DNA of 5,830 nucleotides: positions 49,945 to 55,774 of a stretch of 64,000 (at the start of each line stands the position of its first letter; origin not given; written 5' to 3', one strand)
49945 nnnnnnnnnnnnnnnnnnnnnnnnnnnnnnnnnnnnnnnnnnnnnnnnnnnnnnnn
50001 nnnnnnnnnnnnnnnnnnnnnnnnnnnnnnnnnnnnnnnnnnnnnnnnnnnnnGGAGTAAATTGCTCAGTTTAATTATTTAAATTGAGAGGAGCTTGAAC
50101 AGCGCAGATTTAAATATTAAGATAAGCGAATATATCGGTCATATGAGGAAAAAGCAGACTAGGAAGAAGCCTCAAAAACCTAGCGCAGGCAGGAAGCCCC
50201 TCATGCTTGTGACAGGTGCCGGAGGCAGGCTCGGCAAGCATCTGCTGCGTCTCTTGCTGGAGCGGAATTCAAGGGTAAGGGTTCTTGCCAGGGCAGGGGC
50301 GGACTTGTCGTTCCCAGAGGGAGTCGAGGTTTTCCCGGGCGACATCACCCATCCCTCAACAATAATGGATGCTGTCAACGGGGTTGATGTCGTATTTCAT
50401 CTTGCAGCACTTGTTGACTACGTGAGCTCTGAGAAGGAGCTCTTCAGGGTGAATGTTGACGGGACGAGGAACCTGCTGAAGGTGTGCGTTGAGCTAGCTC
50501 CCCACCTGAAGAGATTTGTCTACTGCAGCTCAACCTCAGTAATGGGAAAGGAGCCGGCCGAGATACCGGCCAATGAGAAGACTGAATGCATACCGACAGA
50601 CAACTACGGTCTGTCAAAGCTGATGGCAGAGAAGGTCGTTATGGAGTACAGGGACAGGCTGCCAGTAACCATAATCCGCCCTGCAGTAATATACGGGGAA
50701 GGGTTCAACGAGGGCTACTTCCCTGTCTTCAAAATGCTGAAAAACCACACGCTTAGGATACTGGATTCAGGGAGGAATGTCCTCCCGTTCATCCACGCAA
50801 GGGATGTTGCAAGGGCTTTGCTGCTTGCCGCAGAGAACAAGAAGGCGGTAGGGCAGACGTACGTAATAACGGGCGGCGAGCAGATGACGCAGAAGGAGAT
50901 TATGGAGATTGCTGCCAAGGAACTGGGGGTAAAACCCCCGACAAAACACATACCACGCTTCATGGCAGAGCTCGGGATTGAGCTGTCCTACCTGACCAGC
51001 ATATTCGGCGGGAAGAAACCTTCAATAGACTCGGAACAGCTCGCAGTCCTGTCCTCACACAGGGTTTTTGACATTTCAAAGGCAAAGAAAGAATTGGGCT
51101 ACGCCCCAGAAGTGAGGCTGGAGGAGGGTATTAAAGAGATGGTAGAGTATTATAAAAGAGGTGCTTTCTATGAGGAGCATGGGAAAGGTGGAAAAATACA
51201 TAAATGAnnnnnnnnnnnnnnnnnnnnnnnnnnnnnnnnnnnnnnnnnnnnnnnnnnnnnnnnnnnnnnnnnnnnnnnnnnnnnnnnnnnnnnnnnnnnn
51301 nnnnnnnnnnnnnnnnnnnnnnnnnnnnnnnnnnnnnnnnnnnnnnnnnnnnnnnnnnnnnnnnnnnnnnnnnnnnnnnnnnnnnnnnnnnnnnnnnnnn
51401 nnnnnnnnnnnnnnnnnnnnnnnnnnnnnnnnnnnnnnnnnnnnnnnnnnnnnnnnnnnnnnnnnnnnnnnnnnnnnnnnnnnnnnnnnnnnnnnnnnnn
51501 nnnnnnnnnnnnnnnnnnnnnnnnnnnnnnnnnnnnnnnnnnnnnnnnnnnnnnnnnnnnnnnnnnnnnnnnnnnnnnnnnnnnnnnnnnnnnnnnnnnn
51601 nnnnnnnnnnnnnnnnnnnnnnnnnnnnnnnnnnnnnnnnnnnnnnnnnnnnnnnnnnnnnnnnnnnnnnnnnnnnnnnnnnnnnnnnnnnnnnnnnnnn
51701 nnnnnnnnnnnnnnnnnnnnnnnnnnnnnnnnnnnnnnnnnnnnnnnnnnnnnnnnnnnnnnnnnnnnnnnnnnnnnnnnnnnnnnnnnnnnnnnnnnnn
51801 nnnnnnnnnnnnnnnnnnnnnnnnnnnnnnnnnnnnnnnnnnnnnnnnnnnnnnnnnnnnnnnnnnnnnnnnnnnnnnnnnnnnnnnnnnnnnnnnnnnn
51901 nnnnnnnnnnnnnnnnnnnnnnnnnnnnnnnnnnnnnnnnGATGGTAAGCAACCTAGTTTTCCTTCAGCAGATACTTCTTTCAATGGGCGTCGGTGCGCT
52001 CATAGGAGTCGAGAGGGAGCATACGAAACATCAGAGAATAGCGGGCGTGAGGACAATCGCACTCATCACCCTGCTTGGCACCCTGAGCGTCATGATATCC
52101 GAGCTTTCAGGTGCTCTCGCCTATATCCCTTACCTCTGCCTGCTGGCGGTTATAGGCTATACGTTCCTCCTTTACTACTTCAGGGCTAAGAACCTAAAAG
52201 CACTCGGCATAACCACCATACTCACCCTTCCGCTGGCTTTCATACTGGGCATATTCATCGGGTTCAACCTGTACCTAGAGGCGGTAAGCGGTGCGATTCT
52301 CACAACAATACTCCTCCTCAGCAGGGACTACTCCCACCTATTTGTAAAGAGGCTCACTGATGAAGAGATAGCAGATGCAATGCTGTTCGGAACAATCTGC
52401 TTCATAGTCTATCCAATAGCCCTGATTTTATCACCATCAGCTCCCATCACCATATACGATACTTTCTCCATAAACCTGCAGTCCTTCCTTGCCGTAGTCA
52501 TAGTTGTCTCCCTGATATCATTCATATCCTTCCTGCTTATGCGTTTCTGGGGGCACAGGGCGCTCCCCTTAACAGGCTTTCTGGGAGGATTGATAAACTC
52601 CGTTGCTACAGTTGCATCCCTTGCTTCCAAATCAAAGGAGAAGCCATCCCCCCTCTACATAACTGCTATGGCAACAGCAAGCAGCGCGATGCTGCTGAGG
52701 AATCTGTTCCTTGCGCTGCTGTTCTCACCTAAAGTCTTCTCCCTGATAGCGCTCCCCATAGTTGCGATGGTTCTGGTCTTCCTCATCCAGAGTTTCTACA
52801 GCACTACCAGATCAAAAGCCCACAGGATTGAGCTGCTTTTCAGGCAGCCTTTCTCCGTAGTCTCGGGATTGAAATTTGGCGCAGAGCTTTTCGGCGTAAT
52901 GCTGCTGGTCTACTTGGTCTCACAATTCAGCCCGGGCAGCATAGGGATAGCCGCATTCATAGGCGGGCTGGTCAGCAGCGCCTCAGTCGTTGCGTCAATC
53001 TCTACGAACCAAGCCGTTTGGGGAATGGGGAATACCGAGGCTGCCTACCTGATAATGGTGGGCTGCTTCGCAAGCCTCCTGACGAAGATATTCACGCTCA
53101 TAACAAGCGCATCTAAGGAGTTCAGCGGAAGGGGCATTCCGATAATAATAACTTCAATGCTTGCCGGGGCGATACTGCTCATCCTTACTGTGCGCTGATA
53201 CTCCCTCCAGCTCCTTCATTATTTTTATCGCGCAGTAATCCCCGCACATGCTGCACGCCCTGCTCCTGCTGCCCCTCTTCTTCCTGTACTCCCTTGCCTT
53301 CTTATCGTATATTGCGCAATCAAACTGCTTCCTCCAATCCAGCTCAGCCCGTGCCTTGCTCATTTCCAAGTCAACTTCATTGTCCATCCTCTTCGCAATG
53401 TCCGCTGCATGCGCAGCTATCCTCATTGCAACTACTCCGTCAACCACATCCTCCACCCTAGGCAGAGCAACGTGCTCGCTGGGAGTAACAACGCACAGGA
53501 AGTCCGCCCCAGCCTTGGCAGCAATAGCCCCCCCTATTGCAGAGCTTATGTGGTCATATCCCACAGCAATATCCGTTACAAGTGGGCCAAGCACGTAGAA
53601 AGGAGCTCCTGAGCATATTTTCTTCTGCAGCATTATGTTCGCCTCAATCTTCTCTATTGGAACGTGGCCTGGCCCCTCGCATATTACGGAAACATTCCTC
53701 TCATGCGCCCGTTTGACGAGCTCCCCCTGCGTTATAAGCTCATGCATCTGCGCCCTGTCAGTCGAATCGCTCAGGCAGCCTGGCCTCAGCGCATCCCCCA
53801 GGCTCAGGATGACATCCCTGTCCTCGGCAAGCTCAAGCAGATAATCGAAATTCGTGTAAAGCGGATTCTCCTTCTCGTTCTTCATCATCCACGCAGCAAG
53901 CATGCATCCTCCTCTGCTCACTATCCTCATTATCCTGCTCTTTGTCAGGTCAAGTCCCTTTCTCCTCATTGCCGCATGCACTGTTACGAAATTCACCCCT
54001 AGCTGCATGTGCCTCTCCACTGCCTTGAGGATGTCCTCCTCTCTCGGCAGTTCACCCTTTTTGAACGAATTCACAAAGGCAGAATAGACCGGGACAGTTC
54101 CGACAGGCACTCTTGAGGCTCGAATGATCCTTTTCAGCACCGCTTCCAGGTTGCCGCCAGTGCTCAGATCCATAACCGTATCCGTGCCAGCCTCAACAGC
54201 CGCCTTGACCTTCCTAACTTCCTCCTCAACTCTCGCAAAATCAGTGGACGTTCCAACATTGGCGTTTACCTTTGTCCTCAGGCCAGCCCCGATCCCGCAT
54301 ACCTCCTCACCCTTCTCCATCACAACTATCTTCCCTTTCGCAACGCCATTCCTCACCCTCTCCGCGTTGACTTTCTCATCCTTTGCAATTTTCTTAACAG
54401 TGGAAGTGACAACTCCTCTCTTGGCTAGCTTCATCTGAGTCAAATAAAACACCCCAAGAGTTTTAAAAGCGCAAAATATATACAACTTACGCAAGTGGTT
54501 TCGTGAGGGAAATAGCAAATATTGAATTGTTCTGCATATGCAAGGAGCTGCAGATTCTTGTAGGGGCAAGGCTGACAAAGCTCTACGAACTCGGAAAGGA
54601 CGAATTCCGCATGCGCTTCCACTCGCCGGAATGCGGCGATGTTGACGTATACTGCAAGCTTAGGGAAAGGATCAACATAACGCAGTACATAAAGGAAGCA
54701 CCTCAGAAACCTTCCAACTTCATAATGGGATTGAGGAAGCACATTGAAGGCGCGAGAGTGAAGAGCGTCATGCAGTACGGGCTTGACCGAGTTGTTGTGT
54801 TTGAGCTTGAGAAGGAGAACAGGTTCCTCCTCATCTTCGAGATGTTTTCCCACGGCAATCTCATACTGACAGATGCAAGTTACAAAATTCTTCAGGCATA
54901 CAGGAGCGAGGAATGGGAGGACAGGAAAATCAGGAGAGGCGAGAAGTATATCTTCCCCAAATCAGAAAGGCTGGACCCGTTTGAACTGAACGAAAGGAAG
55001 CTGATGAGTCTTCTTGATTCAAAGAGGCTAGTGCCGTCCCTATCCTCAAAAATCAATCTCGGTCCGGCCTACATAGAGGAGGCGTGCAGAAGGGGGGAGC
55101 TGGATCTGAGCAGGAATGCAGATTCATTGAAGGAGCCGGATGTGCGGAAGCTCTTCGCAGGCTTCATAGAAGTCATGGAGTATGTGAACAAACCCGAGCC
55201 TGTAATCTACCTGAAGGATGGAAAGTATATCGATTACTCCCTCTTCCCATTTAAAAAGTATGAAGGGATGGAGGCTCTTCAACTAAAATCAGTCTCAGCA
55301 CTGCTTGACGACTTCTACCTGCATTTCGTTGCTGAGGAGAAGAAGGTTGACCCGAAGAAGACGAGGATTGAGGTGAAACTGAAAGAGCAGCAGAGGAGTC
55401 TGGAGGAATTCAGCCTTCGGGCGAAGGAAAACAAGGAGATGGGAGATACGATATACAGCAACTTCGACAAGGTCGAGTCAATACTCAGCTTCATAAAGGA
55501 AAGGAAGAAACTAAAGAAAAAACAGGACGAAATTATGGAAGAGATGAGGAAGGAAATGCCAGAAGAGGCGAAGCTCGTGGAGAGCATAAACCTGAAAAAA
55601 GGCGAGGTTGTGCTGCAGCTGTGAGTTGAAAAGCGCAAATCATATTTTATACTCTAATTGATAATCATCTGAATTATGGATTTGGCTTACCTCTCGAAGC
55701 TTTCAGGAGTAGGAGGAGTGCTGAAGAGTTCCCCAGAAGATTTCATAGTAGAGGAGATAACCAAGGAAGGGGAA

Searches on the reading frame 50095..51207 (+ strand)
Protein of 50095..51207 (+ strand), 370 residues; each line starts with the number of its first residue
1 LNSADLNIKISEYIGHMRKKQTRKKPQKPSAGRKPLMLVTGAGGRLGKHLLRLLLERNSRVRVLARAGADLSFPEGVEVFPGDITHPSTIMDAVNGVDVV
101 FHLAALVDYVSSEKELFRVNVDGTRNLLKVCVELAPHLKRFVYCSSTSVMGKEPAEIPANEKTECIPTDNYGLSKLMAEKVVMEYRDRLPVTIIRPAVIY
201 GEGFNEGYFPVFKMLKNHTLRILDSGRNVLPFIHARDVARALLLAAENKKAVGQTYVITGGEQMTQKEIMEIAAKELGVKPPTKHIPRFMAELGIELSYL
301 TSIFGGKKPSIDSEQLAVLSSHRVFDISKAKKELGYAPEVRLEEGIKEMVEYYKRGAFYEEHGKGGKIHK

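Call 75: search_protein_families(library=pfam, max_evalue=0.00001, proteins=[window:50095-51207:+])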
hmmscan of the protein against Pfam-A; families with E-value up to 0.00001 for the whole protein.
window:50095-51207:+ (370 aa): 8 families
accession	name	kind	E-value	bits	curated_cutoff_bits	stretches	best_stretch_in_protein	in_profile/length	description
PF01370.27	Epimerase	-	4.4e-41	141.3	20.9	1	37-258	1-239/240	NAD dependent epimerase/dehydratase family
PF01073.25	3Beta_HSD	-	7.3e-32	110.9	22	1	38-281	1-272/280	3-beta hydroxysteroid dehydrogenase/isomerase family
PF16363.11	GDP_Man_Dehyd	-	2.4e-30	106.6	27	1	38-349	1-332/332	GDP-mannose 4,6 dehydratase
PF07993.18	NAD_binding_4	-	7.2e-28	97.9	20.1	1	39-214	1-221/258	Male sterility protein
PF04321.23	RmlD_sub_bind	-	1.1e-19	71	27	1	37-281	3-235/287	RmlD substrate binding domain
PF13460.12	NAD_binding_10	-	2.2e-16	60.7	27.2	1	41-208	1-154/184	NAD(P)H-binding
PF05368.20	NmrA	-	5.9e-15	56.1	27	1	36-287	4-244/298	NmrA-like family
PF02719.21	Polysacc_synt_2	-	4.8e-10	39.5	20.2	1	38-278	2-248/293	Polysaccharide biosynthesis protein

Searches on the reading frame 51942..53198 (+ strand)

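Call 75: search_protein_families(library=pfam, max_evalue=0.00001, proteins=[window:51942-53198:+])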
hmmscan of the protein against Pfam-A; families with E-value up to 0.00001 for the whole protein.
window:51942-53198:+ (418 aa): 2 families
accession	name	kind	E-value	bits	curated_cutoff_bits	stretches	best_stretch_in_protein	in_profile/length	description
PF13194.11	DUF4010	-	1.7e-36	126.4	30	1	187-387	1-207/210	Domain of unknown function (DUF4010)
PF02308.21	MgtC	-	4e-17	63.1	31.4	1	11-128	1-115/121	MgtC family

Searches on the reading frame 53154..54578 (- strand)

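Call 75: search_protein_families(library=pfam, max_evalue=0.00001, proteins=[window:53154-54578:-])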
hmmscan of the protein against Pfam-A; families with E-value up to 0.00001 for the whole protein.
window:53154-54578:- (474 aa): 1 family
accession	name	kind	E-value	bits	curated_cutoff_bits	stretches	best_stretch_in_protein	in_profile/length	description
PF01964.24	ThiC_Rad_SAM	-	4.7e-174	579.5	25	1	47-456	1-420/420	Radical SAM ThiC family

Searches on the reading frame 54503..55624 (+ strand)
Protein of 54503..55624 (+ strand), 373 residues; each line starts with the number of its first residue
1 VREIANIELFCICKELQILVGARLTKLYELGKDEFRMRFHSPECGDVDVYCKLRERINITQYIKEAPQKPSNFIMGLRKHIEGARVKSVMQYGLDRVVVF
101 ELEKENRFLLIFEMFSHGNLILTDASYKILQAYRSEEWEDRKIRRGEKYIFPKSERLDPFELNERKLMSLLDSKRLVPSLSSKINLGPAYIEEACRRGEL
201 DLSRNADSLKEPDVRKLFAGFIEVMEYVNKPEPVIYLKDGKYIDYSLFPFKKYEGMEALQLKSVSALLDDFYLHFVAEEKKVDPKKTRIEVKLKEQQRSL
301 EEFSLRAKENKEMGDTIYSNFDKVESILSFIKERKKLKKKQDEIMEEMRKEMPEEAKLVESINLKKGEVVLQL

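Call 75: search_protein_families(library=pfam, max_evalue=0.00001, proteins=[window:54503-55624:+])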
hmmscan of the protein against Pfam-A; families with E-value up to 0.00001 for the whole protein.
window:54503-55624:+ (373 aa): 1 family
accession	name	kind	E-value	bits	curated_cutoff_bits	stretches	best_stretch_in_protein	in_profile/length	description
PF05833.16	NFACT_N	-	4.3e-48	164.7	31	1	9-348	5-363/456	NFACT N-terminal and middle domains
